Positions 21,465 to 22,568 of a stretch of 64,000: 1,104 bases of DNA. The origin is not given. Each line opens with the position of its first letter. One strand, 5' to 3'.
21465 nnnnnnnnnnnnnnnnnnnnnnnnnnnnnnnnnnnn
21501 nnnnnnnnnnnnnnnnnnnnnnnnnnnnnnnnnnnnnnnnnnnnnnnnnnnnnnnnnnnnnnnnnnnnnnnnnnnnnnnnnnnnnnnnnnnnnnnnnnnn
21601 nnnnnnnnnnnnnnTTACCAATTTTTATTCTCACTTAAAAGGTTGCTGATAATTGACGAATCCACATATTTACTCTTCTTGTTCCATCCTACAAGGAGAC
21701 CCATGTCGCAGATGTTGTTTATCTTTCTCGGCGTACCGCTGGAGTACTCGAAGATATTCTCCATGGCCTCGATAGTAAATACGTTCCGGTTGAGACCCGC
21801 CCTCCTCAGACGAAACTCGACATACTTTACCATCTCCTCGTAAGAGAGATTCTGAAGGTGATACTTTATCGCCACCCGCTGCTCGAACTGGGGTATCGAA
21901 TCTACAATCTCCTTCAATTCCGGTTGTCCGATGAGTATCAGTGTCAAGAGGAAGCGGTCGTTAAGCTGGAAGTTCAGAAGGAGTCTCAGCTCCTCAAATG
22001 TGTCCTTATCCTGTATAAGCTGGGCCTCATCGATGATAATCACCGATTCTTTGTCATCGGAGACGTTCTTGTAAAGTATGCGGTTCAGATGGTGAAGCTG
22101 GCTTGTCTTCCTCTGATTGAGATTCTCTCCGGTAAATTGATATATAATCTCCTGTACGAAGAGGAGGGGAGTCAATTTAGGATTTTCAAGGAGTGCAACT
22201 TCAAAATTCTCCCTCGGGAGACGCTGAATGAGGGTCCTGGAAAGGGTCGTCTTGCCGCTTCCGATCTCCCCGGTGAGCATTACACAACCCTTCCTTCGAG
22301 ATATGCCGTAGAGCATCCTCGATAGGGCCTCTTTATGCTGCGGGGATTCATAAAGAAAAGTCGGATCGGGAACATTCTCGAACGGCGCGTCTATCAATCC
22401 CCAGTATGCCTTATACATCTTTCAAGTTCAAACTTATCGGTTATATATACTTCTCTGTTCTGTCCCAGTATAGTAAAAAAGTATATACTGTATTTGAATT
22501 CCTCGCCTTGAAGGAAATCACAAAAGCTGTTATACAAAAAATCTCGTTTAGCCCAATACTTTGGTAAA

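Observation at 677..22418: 21-gene single-strand polysaccharide locus combining a Wzx/Wzy-independent-looking export set (Wza, Wzc-BY-kinase, Wzy-like) with an ExeA-like ATPase and an embedded HD-GYP phosphodiesterase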

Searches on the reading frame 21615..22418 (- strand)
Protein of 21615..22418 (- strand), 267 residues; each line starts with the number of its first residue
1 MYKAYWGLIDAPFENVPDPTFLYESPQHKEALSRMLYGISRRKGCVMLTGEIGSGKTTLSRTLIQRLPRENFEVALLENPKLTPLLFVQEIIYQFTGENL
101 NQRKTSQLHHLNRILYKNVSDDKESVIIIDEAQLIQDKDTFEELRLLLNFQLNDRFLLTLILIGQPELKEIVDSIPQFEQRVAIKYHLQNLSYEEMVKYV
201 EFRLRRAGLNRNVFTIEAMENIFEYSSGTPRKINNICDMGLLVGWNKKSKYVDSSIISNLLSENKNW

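Call 4: search_protein_families(library=pfam, proteins=[window:21615-22418:-])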
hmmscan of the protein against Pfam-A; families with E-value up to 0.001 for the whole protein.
window:21615-22418:- (267 aa): 17 families
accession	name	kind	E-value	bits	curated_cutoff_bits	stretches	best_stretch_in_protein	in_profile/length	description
PF13401.12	AAA_22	-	1.6e-25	90.4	27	1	42-171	4-129/130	AAA domain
PF13191.12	AAA_16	-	3.8e-08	34.5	32.6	1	30-149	10-157/167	AAA ATPase domain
PF09848.15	SLFN-g3_helicase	-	2.2e-07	30.9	24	1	45-142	3-98/354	Schlafen group 3, DNA/RNA helicase domain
PF13173.12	AAA_14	-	3.9e-06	27.3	27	1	45-159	4-96/129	AAA domain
PF20720.3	nSTAND3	-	7.9e-06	26.1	27.2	1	40-87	14-61/155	Novel STAND NTPase 3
PF02367.23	TsaE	-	3e-05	24.4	26.6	1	25-68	3-46/128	Threonylcarbamoyl adenosine biosynthesis protein TsaE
PF07728.20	AAA_5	-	3.4e-05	24.3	22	1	46-149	2-91/139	AAA domain (dynein-related subfamily)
PF00437.27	T2SSE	-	5e-05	22.6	24.9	1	29-80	128-179/370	Type II/IV secretion system protein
PF24883.2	NPHP3_N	-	7.3e-05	23.5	24.8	1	43-76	22-55/164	Nephrocystin 3, N-terminal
PF00004.35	AAA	-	0.00018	22.4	21.2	1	46-139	1-73/131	ATPase family associated with various cellular activities (AAA)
PF10662.15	PduV-EutP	-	0.00025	21.3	21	0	46-64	4-22/143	Ethanolamine utilisation - propanediol utilisation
PF04851.21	ResIII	-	0.00029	21.2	22.5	0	28-73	8-53/164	Type III restriction enzyme, res subunit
PF03266.21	NTPase_1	-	0.00033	21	23.9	0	46-74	2-30/168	NTPase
PF12775.13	AAA_7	-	0.00061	19.8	25.8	0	38-93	28-83/181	P-loop containing dynein motor region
PF01637.24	ATPase_2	-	0.00065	20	33.2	0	43-141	20-125/225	ATPase domain predominantly from Archaea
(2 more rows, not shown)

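Call 6: search_protein_families(library=ncbifam, proteins=[window:21615-22418:-], max_evalue=0.00001)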
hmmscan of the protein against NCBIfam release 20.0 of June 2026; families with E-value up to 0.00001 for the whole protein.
window:21615-22418:- (267 aa): 1 family
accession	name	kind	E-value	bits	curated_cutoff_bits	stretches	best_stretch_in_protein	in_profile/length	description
TIGR03015.1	pepcterm_ATPase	hypoth_equivalog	4.1e-69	233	324.5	1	1-263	1-265/269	XrtA/PEP-CTERM system-associated ATPase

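Call 19: find_encoding_contigs(protein=window:21615-22418:-, flank=10000, max_places=6)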
Protein window:21615-22418:- (267 aa): 6 contigs read that carry it; 6 places shown.
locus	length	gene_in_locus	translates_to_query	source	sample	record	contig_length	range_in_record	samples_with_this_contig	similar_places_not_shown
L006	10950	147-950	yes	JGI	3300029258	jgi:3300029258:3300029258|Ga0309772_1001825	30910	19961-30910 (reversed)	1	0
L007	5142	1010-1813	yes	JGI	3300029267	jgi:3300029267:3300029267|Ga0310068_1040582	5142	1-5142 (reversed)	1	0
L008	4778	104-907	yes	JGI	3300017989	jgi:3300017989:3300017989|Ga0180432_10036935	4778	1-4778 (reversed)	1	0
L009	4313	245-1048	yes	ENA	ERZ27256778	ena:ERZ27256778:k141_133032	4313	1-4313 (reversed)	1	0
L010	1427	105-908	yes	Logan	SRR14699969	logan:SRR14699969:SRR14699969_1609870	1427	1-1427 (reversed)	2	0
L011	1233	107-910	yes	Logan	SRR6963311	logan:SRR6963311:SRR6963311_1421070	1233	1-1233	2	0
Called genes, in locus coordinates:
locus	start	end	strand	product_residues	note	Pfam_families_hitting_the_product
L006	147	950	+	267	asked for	PF02367:TsaE (faint), PF13191:AAA_16 (weak), PF20720:nSTAND3 (weak), PF13173:AAA_14 (faint), PF13401:AAA_22, PF09848:SLFN-g3_helicase (weak)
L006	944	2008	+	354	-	PF13487:HD_5, PF01966:HD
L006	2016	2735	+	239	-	PF02563:Poly_export, PF22461:SLBB_2, PF10531:SLBB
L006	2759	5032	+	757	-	PF02706:Wzz (weak), PF01656:CbiA (faint), PF13807:GNVR, PF13614:AAA_31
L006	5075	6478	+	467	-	PF04932:Wzy_C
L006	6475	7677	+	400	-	PF13439:Glyco_transf_4, PF20706:GT4-conflict, PF00534:Glycos_transf_1, PF13692:Glyco_trans_1_4, PF13524:Glyco_trans_1_2 (weak)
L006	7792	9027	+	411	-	PF13439:Glyco_transf_4, PF13579:Glyco_trans_4_4, PF00534:Glycos_transf_1 (weak), PF13692:Glyco_trans_1_4 (weak)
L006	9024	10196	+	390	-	PF13579:Glyco_trans_4_4 (weak), PF13439:Glyco_transf_4, PF00534:Glycos_transf_1, PF13692:Glyco_trans_1_4, PF13524:Glyco_trans_1_2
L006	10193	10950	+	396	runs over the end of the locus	PF13579:Glyco_trans_4_4, PF13439:Glyco_transf_4, PF00534:Glycos_transf_1, PF13692:Glyco_trans_1_4, PF13524:Glyco_trans_1_2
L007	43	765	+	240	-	PF01048:PNP_UDP_1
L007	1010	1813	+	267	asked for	PF02367:TsaE (faint), PF13191:AAA_16 (weak), PF20720:nSTAND3 (weak), PF13173:AAA_14 (faint), PF13401:AAA_22, PF09848:SLFN-g3_helicase (weak)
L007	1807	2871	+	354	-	PF13487:HD_5, PF01966:HD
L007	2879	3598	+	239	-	PF02563:Poly_export, PF22461:SLBB_2, PF10531:SLBB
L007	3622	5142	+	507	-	?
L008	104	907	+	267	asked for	PF02367:TsaE (faint), PF13191:AAA_16 (weak), PF20720:nSTAND3 (weak), PF13173:AAA_14 (faint), PF13401:AAA_22, PF09848:SLFN-g3_helicase (weak)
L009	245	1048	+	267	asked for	PF02367:TsaE (faint), PF13191:AAA_16 (weak), PF20720:nSTAND3 (weak), PF13173:AAA_14 (faint), PF13401:AAA_22, PF09848:SLFN-g3_helicase (weak)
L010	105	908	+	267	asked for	PF02367:TsaE (faint), PF13191:AAA_16 (weak), PF20720:nSTAND3 (weak), PF13173:AAA_14 (faint), PF13401:AAA_22, PF09848:SLFN-g3_helicase (weak)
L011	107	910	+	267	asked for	PF02367:TsaE (faint), PF13191:AAA_16 (weak), PF20720:nSTAND3 (weak), PF13173:AAA_14 (faint), PF13401:AAA_22, PF09848:SLFN-g3_helicase (weak)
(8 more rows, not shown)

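Call 27: find_homologous_proteins(query=window:21615-22418:-, max_evalue=1e-10)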
Query window:21615-22418:- (267 aa): 4522 proteins with E <= 1e-10 among 4979 candidates; the best 120 are listed.
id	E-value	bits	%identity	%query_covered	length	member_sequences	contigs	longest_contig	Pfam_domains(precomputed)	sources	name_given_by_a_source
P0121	2.8e-169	579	97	100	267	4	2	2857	PF00437.27,PF02367.24,PF13401.13,PF09848.16,PF20720.4,PF13191.13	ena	-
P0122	1.3e-166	571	100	97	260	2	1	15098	PF13173.13,PF02367.24,PF13401.13,PF09848.16,PF20720.4,PF13191.13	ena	-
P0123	7.9e-162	555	92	100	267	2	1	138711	PF13173.13,PF00437.27,PF24883.3,PF02367.24,PF13401.13,PF09848.16,PF01637.25,PF07728.21,PF20720.4,PF13191.13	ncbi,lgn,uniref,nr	ncbi:MAG: AAA family ATPase [Deltaproteobacteria bacterium]|uniref:AAA family ATPase n=1 Tax=Candida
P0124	1.1e-154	532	86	100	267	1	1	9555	PF13173.13,PF00437.27,PF02367.24,PF13401.13,PF09848.16,PF20720.4,PF13191.13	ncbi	-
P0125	3.2e-154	530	85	100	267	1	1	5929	PF13173.13,PF00437.27,PF02367.24,PF13401.13,PF09848.16,PF20720.4,PF13191.13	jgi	jgi:general secretion pathway protein A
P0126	2.3e-151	521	84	100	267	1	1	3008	PF13173.13,PF00437.27,PF02367.24,PF13401.13,PF09848.16,PF20720.4,PF13191.13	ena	-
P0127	7.5e-136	470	74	100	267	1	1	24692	PF00437.27,PF02367.24,PF00004.36,PF13401.13,PF09848.16,PF07728.21,PF05621.18,PF20720.4,PF13191.13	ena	-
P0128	6.0e-134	464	74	100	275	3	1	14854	PF13173.13,PF00004.36,PF13401.13,PF09848.16,PF01637.25,PF05621.18,PF20720.4,PF13191.13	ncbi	-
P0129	2.5e-130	452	71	100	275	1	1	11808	PF00437.27,PF13401.13,PF01637.25,PF13191.13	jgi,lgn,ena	-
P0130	3.4e-128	445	71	100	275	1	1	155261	PF13173.13,PF00437.27,PF00004.36,PF13401.13,PF01637.25,PF13191.13,PF24883.3,PF12775.14,PF02367.24,PF09848.16,PF05621.18,PF20720.4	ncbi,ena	-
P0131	8.9e-128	443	71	100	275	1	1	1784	PF13173.13,PF00437.27,PF02367.24,PF00004.36,PF13401.13,PF09848.16,PF05621.18,PF20720.4,PF13191.13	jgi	jgi:general secretion pathway protein A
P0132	2.6e-127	442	71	100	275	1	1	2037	PF13173.13,PF00437.27,PF02367.24,PF00004.36,PF13401.13,PF09848.16,PF05621.18,PF20720.4,PF13191.13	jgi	jgi:general secretion pathway protein A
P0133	6.9e-125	434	71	100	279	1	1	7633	PF00437.27,PF02367.24,PF13401.13,PF09848.16,PF05621.18,PF20720.4,PF13191.13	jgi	jgi:general secretion pathway protein A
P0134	2.1e-124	432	70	100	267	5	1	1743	PF13173.13,PF00437.27,PF00004.36,PF13401.13,PF09848.16,PF01637.25,PF05621.18,PF20720.4,PF13191.13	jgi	jgi:general secretion pathway protein A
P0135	3.0e-123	429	69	100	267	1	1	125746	PF13173.13,PF13401.13,PF09848.16,PF01637.25,PF05621.18,PF20720.4,PF13191.13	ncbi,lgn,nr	ncbi:MAG: AAA family ATPase [Deltaproteobacteria bacterium]|nr:AAA family ATPase [Candidatus Zymogen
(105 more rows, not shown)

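Call 30: find_related_loci(query=A1, collection=genome_contigs, flank=10000)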
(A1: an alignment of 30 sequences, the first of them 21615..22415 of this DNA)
Query A1 (266 aa) in genome_contigs; peptide patterns used: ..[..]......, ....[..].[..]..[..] (x = any residue, [..] = any of these).
599 stretches matched a pattern (row limit reached: there are more); 591 encode a relative of the query (tblastn E <= 1e-3); the best 80 are kept; 80 distinct loci.
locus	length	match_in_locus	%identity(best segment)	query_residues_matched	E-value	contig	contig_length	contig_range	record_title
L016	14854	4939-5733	74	1-265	5e-140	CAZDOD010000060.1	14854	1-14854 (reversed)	MAG TPA_asm: uncultured Thermodesulfobacteriota bacterium isolate binchicken_co129_644 genome assembly, contig: NODE_121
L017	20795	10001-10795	72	1-265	4e-135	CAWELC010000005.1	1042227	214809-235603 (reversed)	MAG: uncultured delta proteobacterium isolate MFD05674.bin.2.3 genome assembly, contig: contig_19868, whole genome shotg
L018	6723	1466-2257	58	1-264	1e-104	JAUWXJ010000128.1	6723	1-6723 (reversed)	MAG: Desulfobacterales bacterium isolate CSMAG_2681 CSMAG_2681_k141_269502_length_6723_cov_8.8007, whole genome shotgun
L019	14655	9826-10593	59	1-256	6e-102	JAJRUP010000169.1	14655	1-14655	MAG: bacterium isolate Dive96_bin10.193 k141_3266126, whole genome shotgun sequence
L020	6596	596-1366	56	1-257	5e-98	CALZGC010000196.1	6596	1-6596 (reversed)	MAG: uncultured Nitrospirae bacterium isolate FCS_M_CG2-30-53-67_02 genome assembly, contig: k121_1390481, whole genome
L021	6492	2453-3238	54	1-262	1e-97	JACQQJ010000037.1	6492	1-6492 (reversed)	MAG: Nitrospinota bacterium isolate NC_groundwater_1330_Ag_S-0.2um_39_55 S_p2_S4_coassembly_k141_730373, whole genome sh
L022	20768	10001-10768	55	1-256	1e-96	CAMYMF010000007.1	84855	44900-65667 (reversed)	MAG: uncultured Nitrospirae bacterium isolate ES_M_CG2-30-53-67_01 genome assembly, contig: scaffold_186, whole genome s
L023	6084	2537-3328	54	1-264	2e-96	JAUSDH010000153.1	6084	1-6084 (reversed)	MAG: Candidatus Brocadiaceae bacterium isolate E14_concoct.bin.99 E14_k141_570889, whole genome shotgun sequence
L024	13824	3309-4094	56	4-265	4e-96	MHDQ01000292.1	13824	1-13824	MAG: Nitrospinae bacterium RIFCSPLOWO2_12_FULL_45_22 rifcsplowo2_12_scaffold_6720, whole genome shotgun sequence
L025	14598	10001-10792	54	1-264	2e-95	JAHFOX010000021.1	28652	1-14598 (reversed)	MAG: Planctomycetota bacterium isolate nzgw513 NODE_412_length_28653_cov_6.578824, whole genome shotgun sequence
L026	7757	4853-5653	54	1-264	5e-95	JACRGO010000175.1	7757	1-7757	MAG: Nitrospinota bacterium isolate NC_groundwater_1753_Pr3_B-0.1um_50_18 SR-2_scaffold_141_2851141, whole genome shotgu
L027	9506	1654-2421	54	1-256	5e-95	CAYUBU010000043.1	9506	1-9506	MAG TPA_asm: uncultured Nitrospirota bacterium isolate binchicken_co231_141 genome assembly, contig: k141_1707026, whole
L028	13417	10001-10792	52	1-264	2e-94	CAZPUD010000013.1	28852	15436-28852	MAG TPA_asm: uncultured candidatus Brocadiaceae bacterium isolate SRP093185_co1_14 genome assembly, contig: NODE_840_len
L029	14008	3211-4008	52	1-266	4e-94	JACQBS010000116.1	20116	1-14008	MAG: Nitrospinota bacterium isolate NC_groundwater_948_Pr1_S-0.2um_39_25 Montesol18-Sp2_coassembly_scaffold_825961, whol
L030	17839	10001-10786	52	1-263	6e-94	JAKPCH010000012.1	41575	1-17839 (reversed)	MAG: Deltaproteobacteria bacterium isolate JPMR_maxbin.014 k141_606206, whole genome shotgun sequence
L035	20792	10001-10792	52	1-264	3e-92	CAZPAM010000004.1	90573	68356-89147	MAG TPA_asm: uncultured Candidatus Scalindua sp. isolate SRP200020_co5_90 genome assembly, contig: NODE_314_length_90573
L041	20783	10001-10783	55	1-259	2e-91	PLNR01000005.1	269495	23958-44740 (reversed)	MAG: Candidatus Omnitrophota bacterium isolate fen_1319 73.20120800_E1X.29_contig_1004, whole genome shotgun sequence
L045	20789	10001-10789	54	1-262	5e-91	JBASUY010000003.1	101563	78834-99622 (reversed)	MAG: Candidatus Omnitrophota bacterium isolate MFD13470_ilm_asm_bin9 k127_25066, whole genome shotgun sequence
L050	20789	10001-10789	54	1-262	1e-89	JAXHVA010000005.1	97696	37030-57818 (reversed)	MAG: Thermodesulfobacteriota bacterium isolate MAG65_tar_biofilm MAG65_5, whole genome shotgun sequence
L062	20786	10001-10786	50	1-262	2e-88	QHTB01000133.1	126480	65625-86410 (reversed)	MAG: Candidatus Rokuibacteriota bacterium isolate AR17 14_0903_12_30cm_scaffold_49_curated, whole genome shotgun sequenc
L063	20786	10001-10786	51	1-263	3e-88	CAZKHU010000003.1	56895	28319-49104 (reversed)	MAG TPA_asm: uncultured Syntrophus sp. isolate binchicken_co220_86 genome assembly, contig: NODE_244_length_56895_cov_9.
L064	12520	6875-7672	51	1-265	2e-88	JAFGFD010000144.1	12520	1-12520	MAG: Candidatus Omnitrophota bacterium isolate Zod_Metabat.1290 k87_13703024, whole genome shotgun sequence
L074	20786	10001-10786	50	1-262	1e-87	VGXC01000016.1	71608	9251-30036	MAG: Nitrospira sp. isolate M_DeepCast_65m_m2_155 M_DeepCast_65m_m2_155_Ga0194120_10000537, whole genome shotgun sequenc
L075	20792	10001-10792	50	1-264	1e-87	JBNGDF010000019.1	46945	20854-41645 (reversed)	MAG: Fidelibacterota bacterium isolate E05-020 bin82.fa-19, whole genome shotgun sequence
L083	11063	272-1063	52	1-262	4e-87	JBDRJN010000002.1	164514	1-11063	MAG: Candidatus Omnitrophota bacterium isolate MEGAHIT-group-1.657 k141_13253254, whole genome shotgun sequence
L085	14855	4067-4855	50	1-264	6e-87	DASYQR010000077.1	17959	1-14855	MAG TPA_asm: Nitrospirales bacterium isolate SMAG_U4490 k141_2154983, whole genome shotgun sequence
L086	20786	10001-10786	49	1-263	6e-87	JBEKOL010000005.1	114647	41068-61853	MAG: Syntrophales bacterium isolate SPRUCE 43 SPRUCE_43_5, whole genome shotgun sequence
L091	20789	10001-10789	51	1-262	3e-86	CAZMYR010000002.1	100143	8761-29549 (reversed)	MAG TPA_asm: uncultured Planctomycetia bacterium isolate binchicken_co34_514 genome assembly, contig: NODE_179_length_10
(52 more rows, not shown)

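Call 47: search_protein_families(library=ncbifam, proteins=[L022:9998-10795:+, L035:9998-10798:+, L045:9998-10798:+, L062:9998-10804:+, L086:9998-10792:+, L063:9998-10792:+, L022:10807-12039:+, L035:10812-12044:+, L062:10804-11904:+, L045:10814-11887:+], max_evalue=1e-8)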
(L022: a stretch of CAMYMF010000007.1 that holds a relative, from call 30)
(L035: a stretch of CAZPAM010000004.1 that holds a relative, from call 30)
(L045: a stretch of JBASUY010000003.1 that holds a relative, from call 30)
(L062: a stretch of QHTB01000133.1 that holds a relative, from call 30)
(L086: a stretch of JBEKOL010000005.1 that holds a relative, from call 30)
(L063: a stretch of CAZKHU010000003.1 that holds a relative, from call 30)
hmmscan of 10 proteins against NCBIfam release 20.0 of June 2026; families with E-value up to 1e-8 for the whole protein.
L022:9998-10795:+ (265 aa): 1 family
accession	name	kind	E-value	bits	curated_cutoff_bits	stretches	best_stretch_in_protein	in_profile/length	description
TIGR03015.1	pepcterm_ATPase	hypoth_equivalog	1.1e-68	231.6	324.5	1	1-257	1-259/269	XrtA/PEP-CTERM system-associated ATPase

L035:9998-10798:+ (266 aa): 1 family
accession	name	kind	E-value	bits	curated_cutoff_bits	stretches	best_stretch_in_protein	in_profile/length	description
TIGR03015.1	pepcterm_ATPase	hypoth_equivalog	2.1e-71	240.5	324.5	1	1-265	1-267/269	XrtA/PEP-CTERM system-associated ATPase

L045:9998-10798:+ (266 aa): 1 family
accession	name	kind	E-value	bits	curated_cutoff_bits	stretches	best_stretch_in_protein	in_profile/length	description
TIGR03015.1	pepcterm_ATPase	hypoth_equivalog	1.3e-64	218.2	324.5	1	1-264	1-265/269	XrtA/PEP-CTERM system-associated ATPase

L062:9998-10804:+ (268 aa): 1 family
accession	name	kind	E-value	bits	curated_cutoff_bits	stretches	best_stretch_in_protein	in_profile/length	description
TIGR03015.1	pepcterm_ATPase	hypoth_equivalog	1.7e-72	244.1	324.5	1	1-263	1-265/269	XrtA/PEP-CTERM system-associated ATPase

L086:9998-10792:+ (264 aa): 1 family
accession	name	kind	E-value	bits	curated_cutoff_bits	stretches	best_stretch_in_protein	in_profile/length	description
TIGR03015.1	pepcterm_ATPase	hypoth_equivalog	1.7e-72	244.1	324.5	1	1-262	1-265/269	XrtA/PEP-CTERM system-associated ATPase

L063:9998-10792:+ (264 aa): 1 family
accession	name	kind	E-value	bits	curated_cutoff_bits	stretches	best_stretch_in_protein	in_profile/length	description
TIGR03015.1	pepcterm_ATPase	hypoth_equivalog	1.4e-74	250.9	324.5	1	1-262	1-265/269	XrtA/PEP-CTERM system-associated ATPase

L022:10807-12039:+ (410 aa): 1 family
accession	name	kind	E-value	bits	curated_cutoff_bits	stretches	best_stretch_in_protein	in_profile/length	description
NF053512.1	nitric_RR_NosR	exception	4e-21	75.5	400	1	157-321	190-354/422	response regulator c-di-GMP phosphodiesterase, NosR family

L035:10812-12044:+ (410 aa): 1 family
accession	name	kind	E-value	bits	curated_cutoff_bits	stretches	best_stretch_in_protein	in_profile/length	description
NF053512.1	nitric_RR_NosR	exception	2.4e-17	63.1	400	1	178-339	192-353/422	response regulator c-di-GMP phosphodiesterase, NosR family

L062:10804-11904:+ (366 aa): 1 family
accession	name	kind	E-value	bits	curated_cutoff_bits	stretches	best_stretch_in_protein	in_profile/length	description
NF053512.1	nitric_RR_NosR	exception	9.8e-19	67.7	400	1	140-300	195-355/422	response regulator c-di-GMP phosphodiesterase, NosR family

L045:10814-11887:+ (357 aa): 1 family
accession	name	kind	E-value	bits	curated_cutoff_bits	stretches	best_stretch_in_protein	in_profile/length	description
NF053512.1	nitric_RR_NosR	exception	7.1e-17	61.5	400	1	143-295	202-355/422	response regulator c-di-GMP phosphodiesterase, NosR family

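Call 49: search_protein_families(library=pfam, proteins=[L050:19395-20228:+, L035:5134-5898:-, L074:18914-20746:+, L041:14997-16433:-, L085:1405-3936:+, L026:1524-4658:+, L064:1654-3246:+, L075:12012-13991:-, L083:7852-9462:+, L091:1648-3471:-], max_evalue=0.0001)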
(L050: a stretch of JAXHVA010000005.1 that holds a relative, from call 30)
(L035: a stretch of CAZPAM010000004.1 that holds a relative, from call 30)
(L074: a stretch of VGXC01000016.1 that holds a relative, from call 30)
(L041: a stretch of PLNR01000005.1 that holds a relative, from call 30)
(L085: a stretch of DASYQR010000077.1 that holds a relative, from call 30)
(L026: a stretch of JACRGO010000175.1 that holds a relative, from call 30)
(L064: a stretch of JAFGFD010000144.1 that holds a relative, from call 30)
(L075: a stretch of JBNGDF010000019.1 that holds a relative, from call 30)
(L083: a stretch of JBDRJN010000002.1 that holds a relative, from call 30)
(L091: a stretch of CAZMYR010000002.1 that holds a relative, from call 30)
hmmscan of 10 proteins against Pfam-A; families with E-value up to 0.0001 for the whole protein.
L050:19395-20228:+ (277 aa): 1 family
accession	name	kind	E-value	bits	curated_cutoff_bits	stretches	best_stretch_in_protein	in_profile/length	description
PF01061.29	ABC2_membrane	-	5.4e-22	78.8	26.9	1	31-237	2-210/211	ABC-2 type transporter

L035:5134-5898:- (254 aa): 1 family
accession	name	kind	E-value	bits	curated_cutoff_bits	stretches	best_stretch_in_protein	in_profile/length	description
PF02517.21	Rce1-like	-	1.6e-22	80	22.4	1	151-237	4-92/93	Type II CAAX prenyl endopeptidase Rce1-like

L074:18914-20746:+ (610 aa): 1 family
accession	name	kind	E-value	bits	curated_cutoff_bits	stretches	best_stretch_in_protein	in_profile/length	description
PF13231.12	PMT_2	-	2.7e-07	31.4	26.1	1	95-246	11-158/160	Dolichyl-phosphate-mannose-protein mannosyltransferase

L041:14997-16433:- (478 aa): 1 family
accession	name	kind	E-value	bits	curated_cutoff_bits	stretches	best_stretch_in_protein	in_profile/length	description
PF00528.27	BPD_transp_1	-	1.4e-19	71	26.4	1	294-470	9-181/184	Binding-protein-dependent transport system inner membrane component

L085:1405-3936:+ (843 aa): 3 families
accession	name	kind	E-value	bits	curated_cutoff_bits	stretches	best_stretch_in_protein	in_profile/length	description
PF03772.21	Competence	-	3e-57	194.5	23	1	220-513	1-268/270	Competence protein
PF13567.11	DUF4131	-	3.4e-24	85.9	31.6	1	18-171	9-159/165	Domain of unknown function (DUF4131)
PF00753.33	Lactamase_B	-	3.3e-16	60.3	22.7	1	550-760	2-195/196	Metallo-beta-lactamase superfamily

L026:1524-4658:+ (1044 aa): 2 families
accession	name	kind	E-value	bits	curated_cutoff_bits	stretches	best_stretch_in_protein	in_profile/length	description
PF00873.25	ACR_tran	-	5.5e-220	733.3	28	1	4-1034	2-1020/1021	AcrB/AcrD/AcrF family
PF03176.21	MMPL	-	1.1e-11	44.7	20.5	1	841-1034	109-302/333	MMPL family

L064:1654-3246:+ (530 aa): 0 families

L075:12012-13991:- (659 aa): 3 families
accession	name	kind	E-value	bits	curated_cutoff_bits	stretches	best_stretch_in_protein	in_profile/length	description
PF13185.12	GAF_2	-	3.4e-15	56.9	28.6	1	303-440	2-135/136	GAF domain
PF01590.32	GAF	-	4.4e-13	50.3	22.4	1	305-440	2-133/133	GAF domain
PF13492.12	GAF_3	-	6.8e-05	23.7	27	0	355-441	47-128/129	GAF domain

L083:7852-9462:+ (536 aa): 1 family
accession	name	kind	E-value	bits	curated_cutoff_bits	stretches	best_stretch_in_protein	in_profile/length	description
PF13231.12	PMT_2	-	4.5e-14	53.4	26.1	1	66-225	3-160/160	Dolichyl-phosphate-mannose-protein mannosyltransferase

L091:1648-3471:- (607 aa): 1 family
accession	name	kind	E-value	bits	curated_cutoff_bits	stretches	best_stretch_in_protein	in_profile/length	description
PF13231.12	PMT_2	-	2.5e-12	47.7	26.1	1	80-237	4-160/160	Dolichyl-phosphate-mannose-protein mannosyltransferase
